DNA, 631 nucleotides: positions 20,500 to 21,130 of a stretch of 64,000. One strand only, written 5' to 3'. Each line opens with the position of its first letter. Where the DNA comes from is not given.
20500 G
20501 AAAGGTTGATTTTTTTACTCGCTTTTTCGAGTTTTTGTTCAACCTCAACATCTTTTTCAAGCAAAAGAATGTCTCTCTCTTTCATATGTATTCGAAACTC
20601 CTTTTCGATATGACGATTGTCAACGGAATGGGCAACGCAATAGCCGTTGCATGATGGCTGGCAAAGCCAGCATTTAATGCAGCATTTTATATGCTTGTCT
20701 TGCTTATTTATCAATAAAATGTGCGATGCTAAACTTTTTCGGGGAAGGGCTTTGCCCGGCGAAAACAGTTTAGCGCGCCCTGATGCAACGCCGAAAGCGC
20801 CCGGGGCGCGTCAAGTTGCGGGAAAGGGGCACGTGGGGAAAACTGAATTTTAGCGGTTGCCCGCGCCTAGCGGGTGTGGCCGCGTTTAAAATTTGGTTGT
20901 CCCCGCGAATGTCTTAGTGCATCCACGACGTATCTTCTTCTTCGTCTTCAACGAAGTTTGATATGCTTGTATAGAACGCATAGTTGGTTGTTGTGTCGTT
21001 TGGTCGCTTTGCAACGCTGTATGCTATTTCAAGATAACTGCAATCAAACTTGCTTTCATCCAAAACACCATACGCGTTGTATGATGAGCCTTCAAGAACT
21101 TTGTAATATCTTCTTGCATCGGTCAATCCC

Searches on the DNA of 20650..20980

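Call 69: search_rna_families(source=window, start=20650, end=20980, threshold=evalue, max_evalue=1, show_alignments=1)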
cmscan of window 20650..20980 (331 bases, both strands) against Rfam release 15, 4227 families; matches with E-value up to 1: 0.
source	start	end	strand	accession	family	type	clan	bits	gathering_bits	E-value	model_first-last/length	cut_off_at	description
